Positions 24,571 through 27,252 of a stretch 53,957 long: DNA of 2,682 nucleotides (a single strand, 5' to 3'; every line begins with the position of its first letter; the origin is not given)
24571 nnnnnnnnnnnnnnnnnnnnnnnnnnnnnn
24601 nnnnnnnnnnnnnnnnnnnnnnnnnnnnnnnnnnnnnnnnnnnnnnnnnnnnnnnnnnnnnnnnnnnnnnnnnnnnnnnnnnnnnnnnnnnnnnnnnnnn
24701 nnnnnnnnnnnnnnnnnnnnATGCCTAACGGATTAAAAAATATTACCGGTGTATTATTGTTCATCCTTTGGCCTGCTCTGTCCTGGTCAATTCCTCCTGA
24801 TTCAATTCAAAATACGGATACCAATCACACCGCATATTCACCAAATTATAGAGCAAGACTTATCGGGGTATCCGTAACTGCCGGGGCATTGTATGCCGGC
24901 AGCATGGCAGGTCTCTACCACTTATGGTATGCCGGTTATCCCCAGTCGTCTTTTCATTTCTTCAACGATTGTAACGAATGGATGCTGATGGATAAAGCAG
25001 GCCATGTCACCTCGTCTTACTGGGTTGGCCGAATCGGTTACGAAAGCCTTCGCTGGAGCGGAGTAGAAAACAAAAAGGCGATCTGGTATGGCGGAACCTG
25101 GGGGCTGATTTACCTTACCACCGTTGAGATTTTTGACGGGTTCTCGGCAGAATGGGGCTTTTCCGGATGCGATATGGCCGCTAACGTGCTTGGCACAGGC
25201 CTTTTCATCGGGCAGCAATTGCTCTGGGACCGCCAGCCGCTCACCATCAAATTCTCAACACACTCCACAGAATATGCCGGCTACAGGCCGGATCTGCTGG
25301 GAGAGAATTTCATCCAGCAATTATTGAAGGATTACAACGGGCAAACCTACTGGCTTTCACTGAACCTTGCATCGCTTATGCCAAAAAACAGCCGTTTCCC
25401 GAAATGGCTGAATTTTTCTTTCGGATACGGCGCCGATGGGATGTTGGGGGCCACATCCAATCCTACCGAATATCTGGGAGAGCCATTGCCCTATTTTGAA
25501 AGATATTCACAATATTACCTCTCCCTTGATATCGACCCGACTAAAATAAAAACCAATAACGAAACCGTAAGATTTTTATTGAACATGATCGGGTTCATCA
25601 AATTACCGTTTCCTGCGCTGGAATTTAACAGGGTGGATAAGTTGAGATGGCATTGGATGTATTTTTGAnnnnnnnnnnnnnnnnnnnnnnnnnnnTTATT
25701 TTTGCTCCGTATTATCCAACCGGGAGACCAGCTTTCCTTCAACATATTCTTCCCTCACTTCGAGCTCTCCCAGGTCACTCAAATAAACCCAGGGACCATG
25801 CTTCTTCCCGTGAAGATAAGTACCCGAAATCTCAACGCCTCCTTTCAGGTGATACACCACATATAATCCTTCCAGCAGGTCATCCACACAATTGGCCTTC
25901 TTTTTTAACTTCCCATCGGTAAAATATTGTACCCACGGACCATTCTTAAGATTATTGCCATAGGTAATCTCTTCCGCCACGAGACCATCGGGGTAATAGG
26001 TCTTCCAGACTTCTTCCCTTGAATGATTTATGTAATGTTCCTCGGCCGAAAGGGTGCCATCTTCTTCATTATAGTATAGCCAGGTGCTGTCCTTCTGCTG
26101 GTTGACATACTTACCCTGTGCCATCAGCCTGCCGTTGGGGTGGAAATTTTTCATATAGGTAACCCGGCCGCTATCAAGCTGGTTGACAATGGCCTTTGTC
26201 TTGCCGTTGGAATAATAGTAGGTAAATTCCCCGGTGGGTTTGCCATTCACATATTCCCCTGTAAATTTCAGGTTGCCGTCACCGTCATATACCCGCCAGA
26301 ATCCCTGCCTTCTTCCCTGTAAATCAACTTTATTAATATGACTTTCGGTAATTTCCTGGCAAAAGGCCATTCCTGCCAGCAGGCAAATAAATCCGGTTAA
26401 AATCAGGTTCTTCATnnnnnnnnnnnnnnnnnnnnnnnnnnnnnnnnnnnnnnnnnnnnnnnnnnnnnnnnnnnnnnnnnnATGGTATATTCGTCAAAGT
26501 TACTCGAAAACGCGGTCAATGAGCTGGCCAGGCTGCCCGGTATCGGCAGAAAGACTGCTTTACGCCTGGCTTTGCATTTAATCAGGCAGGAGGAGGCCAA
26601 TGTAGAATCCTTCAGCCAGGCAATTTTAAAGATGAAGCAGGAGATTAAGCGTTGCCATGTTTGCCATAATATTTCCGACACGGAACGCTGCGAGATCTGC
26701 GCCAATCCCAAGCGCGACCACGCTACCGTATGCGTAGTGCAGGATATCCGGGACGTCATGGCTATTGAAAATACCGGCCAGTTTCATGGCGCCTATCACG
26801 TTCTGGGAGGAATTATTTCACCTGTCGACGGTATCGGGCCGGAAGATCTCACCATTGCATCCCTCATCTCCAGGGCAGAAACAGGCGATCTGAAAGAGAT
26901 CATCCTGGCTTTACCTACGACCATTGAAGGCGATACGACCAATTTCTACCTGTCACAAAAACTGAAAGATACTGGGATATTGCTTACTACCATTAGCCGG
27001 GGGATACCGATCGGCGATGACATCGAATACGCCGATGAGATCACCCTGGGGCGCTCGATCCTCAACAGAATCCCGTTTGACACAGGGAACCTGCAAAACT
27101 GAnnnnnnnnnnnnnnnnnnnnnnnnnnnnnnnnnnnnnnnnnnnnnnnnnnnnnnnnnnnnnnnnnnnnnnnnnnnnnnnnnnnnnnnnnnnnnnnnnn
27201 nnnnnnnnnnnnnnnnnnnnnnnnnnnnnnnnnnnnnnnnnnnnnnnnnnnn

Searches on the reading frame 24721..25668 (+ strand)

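Call 66: search_protein_families(library=pfam, proteins=[window:24721-25668:+])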
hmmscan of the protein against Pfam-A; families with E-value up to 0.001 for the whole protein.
window:24721-25668:+ (315 aa): 1 family
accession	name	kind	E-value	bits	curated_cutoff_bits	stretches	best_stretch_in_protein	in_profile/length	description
PF10043.14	DUF2279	-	4.3e-10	40.6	28.6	1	87-161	11-85/91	Predicted periplasmic lipoprotein (DUF2279)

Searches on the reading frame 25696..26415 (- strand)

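Call 66: search_protein_families(library=pfam, proteins=[window:25696-26415:-])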
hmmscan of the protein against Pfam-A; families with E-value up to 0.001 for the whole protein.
window:25696-26415:- (239 aa): 2 families
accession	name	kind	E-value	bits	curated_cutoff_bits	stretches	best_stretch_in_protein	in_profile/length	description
PF07661.19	MORN_2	-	2.6e-15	55.2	29.6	0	61-77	2-18/22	MORN repeat variant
PF19452.4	DUF5990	-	0.00021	21.6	23.2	0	45-67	53-75/140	Family of unknown function (DUF5990)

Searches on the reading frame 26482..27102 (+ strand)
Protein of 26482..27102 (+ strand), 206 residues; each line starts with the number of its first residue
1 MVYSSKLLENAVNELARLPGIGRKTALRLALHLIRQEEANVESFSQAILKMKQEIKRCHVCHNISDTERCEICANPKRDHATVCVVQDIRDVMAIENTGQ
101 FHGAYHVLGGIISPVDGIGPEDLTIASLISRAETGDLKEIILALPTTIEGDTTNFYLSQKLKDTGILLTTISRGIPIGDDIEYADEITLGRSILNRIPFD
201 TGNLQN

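Call 66: search_protein_families(library=pfam, proteins=[window:26482-27102:+])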
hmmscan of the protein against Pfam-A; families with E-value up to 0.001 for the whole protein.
window:26482-27102:+ (206 aa): 7 families
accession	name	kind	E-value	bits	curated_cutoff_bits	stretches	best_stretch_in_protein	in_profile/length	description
PF13662.12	Toprim_4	-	1.7e-23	83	25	1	82-171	2-84/85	Toprim domain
PF21176.3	RecR_HhH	-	3.1e-13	49.7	27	1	9-50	2-43/45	RecR, helix-hairpin-helix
PF21175.2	RecR_C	-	6.1e-11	42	22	1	174-196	1-23/24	RecR, C-terminal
PF02132.21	RecR_ZnF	-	2.4e-07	30.8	22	1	55-75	1-21/21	RecR, Cys4-zinc finger domain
PF01751.28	Toprim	-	2.6e-06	28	23.1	1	82-162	1-81/96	Toprim domain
PF14520.12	HHH_5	-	4.8e-05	24.2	27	1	6-33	28-55/57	Helix-hairpin-helix domain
PF00633.29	HHH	-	0.00027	21.1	24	0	10-28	8-26/30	Helix-hairpin-helix motif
